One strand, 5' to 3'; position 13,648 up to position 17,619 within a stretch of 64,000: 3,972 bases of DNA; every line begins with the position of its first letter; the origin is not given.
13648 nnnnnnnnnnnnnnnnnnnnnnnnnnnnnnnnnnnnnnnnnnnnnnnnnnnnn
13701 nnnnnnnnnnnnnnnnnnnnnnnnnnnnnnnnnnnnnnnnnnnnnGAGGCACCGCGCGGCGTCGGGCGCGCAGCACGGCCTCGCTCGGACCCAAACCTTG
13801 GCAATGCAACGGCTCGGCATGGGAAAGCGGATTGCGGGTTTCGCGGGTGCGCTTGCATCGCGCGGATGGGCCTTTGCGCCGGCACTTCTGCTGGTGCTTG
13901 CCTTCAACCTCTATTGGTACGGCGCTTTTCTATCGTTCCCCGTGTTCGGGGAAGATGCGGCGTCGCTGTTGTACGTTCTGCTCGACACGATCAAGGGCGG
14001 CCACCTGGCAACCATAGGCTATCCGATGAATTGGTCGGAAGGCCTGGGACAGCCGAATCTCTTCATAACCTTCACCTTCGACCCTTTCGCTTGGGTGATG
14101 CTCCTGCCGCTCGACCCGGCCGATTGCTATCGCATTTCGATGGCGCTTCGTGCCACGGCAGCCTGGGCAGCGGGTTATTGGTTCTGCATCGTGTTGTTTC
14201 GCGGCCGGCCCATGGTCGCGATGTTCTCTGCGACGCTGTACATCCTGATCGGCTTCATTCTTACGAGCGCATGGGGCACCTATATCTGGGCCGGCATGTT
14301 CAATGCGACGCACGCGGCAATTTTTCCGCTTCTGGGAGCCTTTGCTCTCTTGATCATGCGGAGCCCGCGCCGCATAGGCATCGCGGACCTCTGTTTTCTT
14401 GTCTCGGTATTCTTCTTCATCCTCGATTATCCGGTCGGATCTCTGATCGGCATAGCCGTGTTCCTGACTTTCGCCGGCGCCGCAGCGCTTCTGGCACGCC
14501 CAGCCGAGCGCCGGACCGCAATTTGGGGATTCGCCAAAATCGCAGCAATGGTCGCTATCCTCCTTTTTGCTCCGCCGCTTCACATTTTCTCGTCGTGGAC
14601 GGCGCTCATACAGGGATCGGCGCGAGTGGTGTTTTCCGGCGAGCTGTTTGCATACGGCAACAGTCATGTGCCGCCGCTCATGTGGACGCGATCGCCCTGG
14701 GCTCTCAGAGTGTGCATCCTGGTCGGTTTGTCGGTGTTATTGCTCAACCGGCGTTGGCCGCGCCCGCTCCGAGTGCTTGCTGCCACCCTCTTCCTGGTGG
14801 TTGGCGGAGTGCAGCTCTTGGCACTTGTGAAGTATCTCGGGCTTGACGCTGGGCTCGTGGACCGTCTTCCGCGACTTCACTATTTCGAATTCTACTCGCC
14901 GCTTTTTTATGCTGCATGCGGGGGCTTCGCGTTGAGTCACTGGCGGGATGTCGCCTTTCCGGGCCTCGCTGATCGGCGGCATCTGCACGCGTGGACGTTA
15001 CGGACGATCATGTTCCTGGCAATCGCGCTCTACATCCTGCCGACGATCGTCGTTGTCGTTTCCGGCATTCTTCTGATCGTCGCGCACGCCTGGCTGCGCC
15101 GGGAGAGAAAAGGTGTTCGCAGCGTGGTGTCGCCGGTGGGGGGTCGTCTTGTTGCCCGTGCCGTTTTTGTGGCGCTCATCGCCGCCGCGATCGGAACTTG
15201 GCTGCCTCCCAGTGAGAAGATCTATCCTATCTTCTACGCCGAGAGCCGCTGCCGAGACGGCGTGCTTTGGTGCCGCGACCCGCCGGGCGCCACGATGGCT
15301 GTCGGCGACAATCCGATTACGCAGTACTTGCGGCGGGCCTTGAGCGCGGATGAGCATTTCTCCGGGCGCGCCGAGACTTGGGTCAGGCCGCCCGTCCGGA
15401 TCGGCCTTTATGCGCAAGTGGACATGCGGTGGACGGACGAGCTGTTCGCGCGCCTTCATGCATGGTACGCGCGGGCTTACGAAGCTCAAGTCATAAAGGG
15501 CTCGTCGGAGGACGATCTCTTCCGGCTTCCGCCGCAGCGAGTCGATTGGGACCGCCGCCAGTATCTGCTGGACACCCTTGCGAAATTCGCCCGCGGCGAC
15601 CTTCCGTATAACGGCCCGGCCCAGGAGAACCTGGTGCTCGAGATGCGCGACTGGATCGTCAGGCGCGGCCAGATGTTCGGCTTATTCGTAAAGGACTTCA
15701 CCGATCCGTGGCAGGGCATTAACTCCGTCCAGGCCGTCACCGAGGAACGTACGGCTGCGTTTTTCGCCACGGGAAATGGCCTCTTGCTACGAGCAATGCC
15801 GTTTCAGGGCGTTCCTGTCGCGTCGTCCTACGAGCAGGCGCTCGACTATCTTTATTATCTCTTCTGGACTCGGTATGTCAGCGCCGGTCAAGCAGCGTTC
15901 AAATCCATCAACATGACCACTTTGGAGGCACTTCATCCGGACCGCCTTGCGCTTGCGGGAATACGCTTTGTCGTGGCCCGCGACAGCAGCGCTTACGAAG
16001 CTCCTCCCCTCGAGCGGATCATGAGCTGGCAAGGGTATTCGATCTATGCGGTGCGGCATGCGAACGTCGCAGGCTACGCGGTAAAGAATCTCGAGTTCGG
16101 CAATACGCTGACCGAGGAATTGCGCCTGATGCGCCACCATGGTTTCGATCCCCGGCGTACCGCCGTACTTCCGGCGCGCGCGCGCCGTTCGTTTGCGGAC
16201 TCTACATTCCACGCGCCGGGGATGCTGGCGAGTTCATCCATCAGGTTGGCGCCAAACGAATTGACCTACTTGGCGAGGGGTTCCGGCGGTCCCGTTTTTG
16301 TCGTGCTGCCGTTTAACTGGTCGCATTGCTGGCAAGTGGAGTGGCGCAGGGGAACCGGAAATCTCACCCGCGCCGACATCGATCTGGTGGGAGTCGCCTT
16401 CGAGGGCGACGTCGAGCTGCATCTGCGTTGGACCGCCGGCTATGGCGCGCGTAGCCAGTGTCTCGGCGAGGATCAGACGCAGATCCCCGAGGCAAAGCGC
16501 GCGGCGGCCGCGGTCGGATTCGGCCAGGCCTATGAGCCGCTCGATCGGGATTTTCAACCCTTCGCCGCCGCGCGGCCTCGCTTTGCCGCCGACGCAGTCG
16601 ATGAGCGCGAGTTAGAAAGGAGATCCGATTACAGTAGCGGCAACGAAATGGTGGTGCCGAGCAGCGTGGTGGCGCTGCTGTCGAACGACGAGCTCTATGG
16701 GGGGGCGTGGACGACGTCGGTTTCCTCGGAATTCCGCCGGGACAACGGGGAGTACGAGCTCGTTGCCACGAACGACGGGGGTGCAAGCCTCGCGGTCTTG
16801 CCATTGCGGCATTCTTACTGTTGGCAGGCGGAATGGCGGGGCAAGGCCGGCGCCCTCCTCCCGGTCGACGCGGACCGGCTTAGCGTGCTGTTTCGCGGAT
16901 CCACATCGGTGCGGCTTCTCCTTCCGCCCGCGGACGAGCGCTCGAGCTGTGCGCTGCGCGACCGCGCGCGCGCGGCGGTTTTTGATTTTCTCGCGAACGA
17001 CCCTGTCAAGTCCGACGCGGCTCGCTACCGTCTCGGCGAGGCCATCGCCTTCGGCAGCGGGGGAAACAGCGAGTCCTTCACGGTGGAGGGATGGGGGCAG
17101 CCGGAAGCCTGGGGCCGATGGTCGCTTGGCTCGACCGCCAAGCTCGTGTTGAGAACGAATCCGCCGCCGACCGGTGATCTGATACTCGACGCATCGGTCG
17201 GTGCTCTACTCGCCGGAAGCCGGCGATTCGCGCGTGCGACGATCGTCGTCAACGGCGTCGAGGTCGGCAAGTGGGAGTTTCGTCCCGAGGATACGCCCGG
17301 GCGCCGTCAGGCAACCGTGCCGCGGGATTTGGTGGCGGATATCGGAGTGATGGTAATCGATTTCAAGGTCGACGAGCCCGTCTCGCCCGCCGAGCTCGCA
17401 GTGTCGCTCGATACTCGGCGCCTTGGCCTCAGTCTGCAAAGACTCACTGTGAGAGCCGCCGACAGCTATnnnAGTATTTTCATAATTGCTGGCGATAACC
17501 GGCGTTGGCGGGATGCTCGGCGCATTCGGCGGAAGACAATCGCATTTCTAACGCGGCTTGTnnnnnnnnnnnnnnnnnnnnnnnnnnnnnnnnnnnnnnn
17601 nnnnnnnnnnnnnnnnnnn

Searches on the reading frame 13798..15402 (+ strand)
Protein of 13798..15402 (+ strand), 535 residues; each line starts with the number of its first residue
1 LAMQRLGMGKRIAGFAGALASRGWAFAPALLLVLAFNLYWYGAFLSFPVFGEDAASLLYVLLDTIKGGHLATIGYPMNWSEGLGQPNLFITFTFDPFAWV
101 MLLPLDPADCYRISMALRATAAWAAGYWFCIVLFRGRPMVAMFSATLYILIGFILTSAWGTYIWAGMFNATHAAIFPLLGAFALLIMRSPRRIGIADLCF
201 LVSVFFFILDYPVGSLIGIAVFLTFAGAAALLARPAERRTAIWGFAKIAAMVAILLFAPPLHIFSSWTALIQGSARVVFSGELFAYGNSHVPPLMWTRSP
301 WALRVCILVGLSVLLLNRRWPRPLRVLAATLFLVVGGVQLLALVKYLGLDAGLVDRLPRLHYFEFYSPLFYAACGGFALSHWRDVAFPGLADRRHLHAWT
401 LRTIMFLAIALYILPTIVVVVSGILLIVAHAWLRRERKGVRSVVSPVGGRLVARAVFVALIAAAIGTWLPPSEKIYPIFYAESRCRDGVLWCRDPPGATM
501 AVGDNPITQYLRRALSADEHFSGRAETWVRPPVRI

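Call 20: find_homologous_proteins(query=window:13798-15402:+, max_evalue=0.001)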
Query seq(535 aa) (535 aa): 8 proteins with E <= 0.001 among 8000 candidates.
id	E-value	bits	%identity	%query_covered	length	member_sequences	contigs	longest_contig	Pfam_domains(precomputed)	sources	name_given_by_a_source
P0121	8.8e-197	674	61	98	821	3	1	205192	-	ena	-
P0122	4.2e-195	668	60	100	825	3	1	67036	-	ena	-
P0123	2.6e-148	514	64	70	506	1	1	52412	-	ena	-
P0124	9.0e-96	340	39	91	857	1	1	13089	-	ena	-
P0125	2.2e-93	332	60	52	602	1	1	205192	-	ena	-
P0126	4.1e-92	328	60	48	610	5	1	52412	-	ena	-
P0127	4.1e-88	315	64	45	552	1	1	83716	-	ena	-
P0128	7.6e-76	274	39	68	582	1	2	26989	-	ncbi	-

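Call 31: search_protein_representatives(protein=window:13798-15402:+)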
Query: 535 residues. Proteins with E-value up to 0.001 (for the whole library): 52; up to 1e-10: 46; up to 1e-30: 33. The best 52 are listed.
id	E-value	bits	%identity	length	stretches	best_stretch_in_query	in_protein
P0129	4.6e-207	705.9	63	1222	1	4-534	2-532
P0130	2.0e-173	594.9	62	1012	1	83-534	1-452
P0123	8.3e-149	513.6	64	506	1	10-389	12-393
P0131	8.4e-101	355.1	39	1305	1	31-535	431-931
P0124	2.8e-96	340.2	42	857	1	50-533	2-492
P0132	6.5e-94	332.4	40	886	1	22-533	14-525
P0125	6.8e-94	332.3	62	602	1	198-487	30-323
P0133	1.3e-93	331.4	60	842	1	273-534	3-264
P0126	1.3e-92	328.1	62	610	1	278-534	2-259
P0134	4.7e-91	322.9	68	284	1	17-240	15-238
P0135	6.4e-91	322.5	40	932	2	28-428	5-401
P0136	4.6e-90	319.7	40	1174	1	30-534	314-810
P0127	1.3e-88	314.9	62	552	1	9-260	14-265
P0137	8.3e-88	312.2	43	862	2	32-379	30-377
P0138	3.2e-87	310.3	40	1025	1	30-535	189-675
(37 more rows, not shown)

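Call 34: search_protein_families(library=pfam, alignment_id=A2, max_evalue=1)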
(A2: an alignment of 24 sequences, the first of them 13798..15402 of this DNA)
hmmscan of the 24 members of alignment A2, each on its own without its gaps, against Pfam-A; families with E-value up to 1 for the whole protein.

A. member 1, window:13798-15402:+ (535 aa): 0 families

B. families by the number of members that match (of 24 scanned): 8 families
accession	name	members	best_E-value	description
PF22895.2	DUF7024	1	0.0029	Domain of unknown function (DUF7024)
PF13727.12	CoA_binding_3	1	0.0033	CoA-binding domain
PF12811.12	BaxI_1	1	0.01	Bax inhibitor 1 like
PF07297.17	DPM2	1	0.012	Dolichol phosphate-mannose biosynthesis regulatory protein (DPM2)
PF15706.10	TMEM132_C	1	0.11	TMEM132 C-terminal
PF07878.17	RHH_5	1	0.17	CopG-like RHH_1 or ribbon-helix-helix domain, RHH_5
PF12071.13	DUF3551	1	0.17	Protein of unknown function (DUF3551)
PF20114.4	DUF6504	1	0.18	Domain of unknown function (DUF6504)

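Call 36: search_solved_structures(query=A2, max_evalue=10, show_alignments=2)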
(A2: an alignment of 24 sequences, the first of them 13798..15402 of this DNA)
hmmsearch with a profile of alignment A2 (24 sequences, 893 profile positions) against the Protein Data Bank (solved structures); distinct sequences matched with E-value up to 10: 5.
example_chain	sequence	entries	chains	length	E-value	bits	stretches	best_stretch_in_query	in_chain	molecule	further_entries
1xi4_J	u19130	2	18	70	0.65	11.5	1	565-626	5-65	Clathrin light chain A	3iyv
6z0m_B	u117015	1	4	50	0.97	11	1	757-797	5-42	Cys-Ncap strand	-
5xj5_A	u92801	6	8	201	1.3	10.6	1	145-217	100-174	Glycerol-3-phosphate acyltransferase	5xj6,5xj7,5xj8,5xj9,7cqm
6z0l_B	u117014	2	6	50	1.5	10.3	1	758-797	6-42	Cys-N2 Strand | 'Cys-N2-SO3-' Strand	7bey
5szh_A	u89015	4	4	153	4.2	8.9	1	526-620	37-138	MICAL C-terminal-like protein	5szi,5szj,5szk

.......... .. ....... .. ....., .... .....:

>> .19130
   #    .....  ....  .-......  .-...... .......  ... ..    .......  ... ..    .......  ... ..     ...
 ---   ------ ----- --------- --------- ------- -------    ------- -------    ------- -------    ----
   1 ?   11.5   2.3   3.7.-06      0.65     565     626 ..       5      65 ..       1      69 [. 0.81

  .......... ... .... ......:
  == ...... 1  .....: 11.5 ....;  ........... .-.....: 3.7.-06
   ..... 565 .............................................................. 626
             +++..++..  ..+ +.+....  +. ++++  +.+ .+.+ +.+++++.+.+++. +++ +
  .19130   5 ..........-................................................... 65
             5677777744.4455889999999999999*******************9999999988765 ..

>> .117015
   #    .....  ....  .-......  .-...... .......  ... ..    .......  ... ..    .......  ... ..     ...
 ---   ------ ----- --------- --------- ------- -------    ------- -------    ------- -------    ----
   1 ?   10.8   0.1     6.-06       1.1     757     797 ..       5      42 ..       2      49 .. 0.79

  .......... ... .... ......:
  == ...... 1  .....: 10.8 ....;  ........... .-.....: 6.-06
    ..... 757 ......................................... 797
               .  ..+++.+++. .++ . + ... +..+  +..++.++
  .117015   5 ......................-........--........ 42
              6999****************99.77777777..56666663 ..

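Call 45: predict_structure(alignment_id=A2)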
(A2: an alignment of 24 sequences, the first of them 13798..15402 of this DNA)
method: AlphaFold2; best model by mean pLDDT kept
length: 535 residues; sequences in the alignment: 24
mean_pLDDT: 76.2   pTM: 0.83
mean pLDDT of the five models: 76.2, 75.8, 74.2, 72.7, 72.4
residues with pLDDT >= 90: 180; 70-90: 166; 50-70: 105; < 50: 84
segments of 3 or more residues with pLDDT < 50: 1-8, 14-21, 46-51, 80-86, 282-286, 473-479, 496-535
pLDDT, mean of each block of 10 residues (from residue 1): 46 47 76 93 59 63 75 59 52 85 83 90 98 93 96 75 67 96 97 95 92 87 98 97 98 87 69 57 51 80 91 88 97 94 86 77 91 96 79 82 90 75 68 64 62 89 81 49 64 53 39 44 39 35
secondary structure, 60 per line:
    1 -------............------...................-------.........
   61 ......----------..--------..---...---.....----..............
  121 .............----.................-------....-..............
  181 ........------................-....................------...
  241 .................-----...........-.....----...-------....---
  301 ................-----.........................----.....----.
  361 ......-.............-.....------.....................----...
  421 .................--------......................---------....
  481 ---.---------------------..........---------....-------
elements in order: H8-19 H26-43 H52-66 H98-102 H107-133 H138-154 H162-165 H167-188 H195-210 H212-231 H238-257 H263-273 H275-279 H294-297 H301-316 H322-346 H351-355 H360-366 H368-380 H382-386 H393-413 H418-437 H446-467 H477-480 H506-515 H525-528

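Call 90: find_encoding_contigs(protein=P0124, flank=10000, max_places=1)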
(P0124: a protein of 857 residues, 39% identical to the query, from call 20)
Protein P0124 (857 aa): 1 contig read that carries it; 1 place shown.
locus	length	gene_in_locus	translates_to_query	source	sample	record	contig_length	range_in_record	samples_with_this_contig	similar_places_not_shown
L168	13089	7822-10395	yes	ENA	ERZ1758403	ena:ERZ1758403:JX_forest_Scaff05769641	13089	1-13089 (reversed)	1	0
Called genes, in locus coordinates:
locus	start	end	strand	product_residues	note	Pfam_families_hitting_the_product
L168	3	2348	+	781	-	?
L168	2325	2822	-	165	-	-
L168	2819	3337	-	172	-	-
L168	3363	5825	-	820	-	-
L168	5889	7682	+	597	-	-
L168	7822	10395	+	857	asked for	-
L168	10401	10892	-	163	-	-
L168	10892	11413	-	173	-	-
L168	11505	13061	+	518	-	-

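Call 91: find_encoding_contigs(protein=P0128, flank=10000, max_places=1)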
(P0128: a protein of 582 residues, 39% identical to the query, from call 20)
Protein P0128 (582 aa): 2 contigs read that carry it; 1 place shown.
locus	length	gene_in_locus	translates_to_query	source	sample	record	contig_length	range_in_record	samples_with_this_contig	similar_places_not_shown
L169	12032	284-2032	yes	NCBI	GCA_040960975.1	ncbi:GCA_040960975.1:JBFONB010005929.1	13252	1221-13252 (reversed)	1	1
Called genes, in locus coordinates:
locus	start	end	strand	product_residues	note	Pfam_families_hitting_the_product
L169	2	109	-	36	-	?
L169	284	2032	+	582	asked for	-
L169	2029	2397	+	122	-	-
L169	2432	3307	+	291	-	PF13489:Methyltransf_23, PF07021:MetW, PF13847:Methyltransf_31, PF08241:Methyltransf_11, PF08242:Methyltransf_12, PF13649:Methyltransf_25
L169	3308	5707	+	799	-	PF09586:YfhO (faint)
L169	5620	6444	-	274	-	-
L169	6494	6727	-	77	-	PF13683:rve_3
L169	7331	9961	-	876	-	-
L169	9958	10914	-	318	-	PF13489:Methyltransf_23, PF07021:MetW (weak), PF08003:Methyltransf_9 (weak), PF13847:Methyltransf_31, PF08241:Methyltransf_11, PF08242:Methyltransf_12, PF13649:Methyltransf_25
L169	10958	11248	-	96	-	PF13683:rve_3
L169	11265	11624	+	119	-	-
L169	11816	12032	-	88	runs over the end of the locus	PF01527:HTH_Tnp_1, PF13384:HTH_23, PF13518:HTH_28, PF13551:HTH_29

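Call 92: find_encoding_contigs(protein=P0121, flank=10000, max_places=1)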
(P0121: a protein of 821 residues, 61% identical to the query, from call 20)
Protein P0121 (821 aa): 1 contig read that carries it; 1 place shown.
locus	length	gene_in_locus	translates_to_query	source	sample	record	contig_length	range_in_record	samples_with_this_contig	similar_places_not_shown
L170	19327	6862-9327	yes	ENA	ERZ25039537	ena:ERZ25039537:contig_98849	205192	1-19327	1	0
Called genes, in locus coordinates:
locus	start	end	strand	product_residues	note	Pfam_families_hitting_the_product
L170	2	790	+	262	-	?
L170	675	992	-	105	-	-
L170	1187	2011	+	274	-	-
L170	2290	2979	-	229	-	-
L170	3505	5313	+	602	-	-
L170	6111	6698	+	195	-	PF22895:DUF7024 (faint)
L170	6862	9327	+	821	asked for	-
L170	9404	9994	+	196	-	-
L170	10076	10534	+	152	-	-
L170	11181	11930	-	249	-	-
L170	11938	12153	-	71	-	-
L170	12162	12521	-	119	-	-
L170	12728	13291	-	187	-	PF08241:Methyltransf_11, PF08242:Methyltransf_12 (weak), PF13489:Methyltransf_23 (weak), PF13649:Methyltransf_25, PF13847:Methyltransf_31 (weak)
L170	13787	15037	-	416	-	PF01209:Ubie_methyltran, PF08241:Methyltransf_11, PF13649:Methyltransf_25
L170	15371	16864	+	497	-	PF20706:GT4-conflict, PF00534:Glycos_transf_1, PF13692:Glyco_trans_1_4, PF13524:Glyco_trans_1_2 (weak)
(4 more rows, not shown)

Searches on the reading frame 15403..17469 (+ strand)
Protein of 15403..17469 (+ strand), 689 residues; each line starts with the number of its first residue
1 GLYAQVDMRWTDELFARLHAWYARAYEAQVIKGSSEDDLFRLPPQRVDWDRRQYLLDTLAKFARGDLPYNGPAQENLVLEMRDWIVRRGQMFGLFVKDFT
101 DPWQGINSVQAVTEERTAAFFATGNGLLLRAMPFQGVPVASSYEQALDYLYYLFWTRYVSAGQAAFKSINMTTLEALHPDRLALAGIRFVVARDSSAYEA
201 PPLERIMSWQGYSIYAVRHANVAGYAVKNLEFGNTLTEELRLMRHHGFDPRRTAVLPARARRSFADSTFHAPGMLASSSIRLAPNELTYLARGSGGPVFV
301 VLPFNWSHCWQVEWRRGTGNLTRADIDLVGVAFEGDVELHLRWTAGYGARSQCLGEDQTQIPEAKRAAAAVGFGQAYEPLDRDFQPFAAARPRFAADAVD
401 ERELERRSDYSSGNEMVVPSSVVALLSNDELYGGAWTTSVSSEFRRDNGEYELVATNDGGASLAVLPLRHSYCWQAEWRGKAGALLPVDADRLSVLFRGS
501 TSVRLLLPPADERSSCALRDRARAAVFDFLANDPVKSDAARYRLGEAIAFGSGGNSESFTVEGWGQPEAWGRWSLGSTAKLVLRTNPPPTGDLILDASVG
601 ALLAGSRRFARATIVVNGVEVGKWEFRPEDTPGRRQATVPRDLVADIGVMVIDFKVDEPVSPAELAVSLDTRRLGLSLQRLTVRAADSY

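Call 69: search_solved_structures(query=window:15403-17469:+, max_evalue=1, show_alignments=1)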
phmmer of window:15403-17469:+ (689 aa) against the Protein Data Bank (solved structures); distinct sequences matched with E-value up to 1: 0.
